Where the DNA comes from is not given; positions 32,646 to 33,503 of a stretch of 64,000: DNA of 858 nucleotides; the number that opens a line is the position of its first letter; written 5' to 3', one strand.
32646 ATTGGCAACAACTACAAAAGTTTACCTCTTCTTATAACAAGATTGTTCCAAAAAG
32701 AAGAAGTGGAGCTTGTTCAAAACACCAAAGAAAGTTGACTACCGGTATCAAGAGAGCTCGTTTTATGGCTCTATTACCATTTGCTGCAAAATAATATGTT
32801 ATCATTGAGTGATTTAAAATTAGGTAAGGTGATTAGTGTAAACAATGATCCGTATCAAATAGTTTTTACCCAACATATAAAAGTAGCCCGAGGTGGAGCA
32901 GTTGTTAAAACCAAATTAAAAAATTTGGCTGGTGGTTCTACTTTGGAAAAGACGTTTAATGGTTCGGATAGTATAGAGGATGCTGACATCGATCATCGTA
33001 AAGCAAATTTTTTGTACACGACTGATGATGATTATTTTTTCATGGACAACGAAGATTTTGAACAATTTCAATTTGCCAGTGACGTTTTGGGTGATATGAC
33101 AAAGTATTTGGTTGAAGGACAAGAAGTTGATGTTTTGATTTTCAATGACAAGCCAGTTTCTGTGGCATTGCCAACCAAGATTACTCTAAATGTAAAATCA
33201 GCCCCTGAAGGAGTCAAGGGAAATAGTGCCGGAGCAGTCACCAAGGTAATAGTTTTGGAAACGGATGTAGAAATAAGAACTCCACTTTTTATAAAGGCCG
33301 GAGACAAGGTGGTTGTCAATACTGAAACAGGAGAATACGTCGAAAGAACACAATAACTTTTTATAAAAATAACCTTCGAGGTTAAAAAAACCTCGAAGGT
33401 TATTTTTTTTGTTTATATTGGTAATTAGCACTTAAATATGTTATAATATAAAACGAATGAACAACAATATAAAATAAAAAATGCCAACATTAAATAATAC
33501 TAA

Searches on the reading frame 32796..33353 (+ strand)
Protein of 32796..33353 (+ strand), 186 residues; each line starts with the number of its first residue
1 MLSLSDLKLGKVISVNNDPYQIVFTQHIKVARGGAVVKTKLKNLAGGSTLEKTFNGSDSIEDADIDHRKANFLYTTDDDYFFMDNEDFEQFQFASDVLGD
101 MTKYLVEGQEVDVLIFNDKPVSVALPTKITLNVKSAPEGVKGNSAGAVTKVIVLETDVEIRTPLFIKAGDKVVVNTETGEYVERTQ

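Call 74: find_encoding_contigs(protein=window:32796-33353:+, flank=1500, max_places=10)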
Protein window:32796-33353:+ (186 aa): 24 contigs read that carry it; 10 places shown.
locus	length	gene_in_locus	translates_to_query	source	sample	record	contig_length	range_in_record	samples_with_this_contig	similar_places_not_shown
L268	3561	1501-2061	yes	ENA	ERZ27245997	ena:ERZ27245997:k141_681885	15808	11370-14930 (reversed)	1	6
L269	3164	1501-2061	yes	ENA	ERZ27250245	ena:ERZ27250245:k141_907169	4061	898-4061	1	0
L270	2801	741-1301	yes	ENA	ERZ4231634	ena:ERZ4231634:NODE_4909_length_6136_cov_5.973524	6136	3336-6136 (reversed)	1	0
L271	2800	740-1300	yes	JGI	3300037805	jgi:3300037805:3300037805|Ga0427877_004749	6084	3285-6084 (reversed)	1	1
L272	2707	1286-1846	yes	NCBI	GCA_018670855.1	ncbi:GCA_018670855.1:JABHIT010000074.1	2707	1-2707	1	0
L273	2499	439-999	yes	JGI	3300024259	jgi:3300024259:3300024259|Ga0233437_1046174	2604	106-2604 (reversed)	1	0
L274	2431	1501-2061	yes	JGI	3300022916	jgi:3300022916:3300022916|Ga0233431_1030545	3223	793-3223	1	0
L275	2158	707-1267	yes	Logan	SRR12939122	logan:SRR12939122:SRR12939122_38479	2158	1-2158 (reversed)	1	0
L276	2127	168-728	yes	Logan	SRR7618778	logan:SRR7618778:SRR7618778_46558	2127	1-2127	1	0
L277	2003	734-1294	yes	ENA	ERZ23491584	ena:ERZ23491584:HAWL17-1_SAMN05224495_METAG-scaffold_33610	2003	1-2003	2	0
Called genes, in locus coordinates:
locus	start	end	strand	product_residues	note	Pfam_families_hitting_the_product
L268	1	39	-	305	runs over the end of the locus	?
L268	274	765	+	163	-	PF01250:Ribosomal_S6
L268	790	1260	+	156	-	PF00436:SSB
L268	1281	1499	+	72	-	PF01084:Ribosomal_S18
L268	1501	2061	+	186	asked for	PF08207:EFP_N, PF01132:EFP, PF09285:Elong-fact-P_C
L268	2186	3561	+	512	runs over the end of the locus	-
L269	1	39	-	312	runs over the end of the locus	?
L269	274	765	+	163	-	PF01250:Ribosomal_S6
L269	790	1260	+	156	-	PF00436:SSB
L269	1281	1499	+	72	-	PF01084:Ribosomal_S18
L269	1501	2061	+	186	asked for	PF08207:EFP_N, PF01132:EFP, PF09285:Elong-fact-P_C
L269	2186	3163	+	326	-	?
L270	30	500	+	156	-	PF00436:SSB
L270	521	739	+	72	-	PF01084:Ribosomal_S18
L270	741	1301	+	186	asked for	PF08207:EFP_N, PF01132:EFP, PF09285:Elong-fact-P_C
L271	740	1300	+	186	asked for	PF08207:EFP_N, PF01132:EFP, PF09285:Elong-fact-P_C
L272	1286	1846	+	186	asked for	PF08207:EFP_N, PF01132:EFP, PF09285:Elong-fact-P_C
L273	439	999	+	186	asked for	PF08207:EFP_N, PF01132:EFP, PF09285:Elong-fact-P_C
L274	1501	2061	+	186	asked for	PF08207:EFP_N, PF01132:EFP, PF09285:Elong-fact-P_C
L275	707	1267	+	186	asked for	PF08207:EFP_N, PF01132:EFP, PF09285:Elong-fact-P_C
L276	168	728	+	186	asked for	PF08207:EFP_N, PF01132:EFP, PF09285:Elong-fact-P_C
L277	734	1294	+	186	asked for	PF08207:EFP_N, PF01132:EFP, PF09285:Elong-fact-P_C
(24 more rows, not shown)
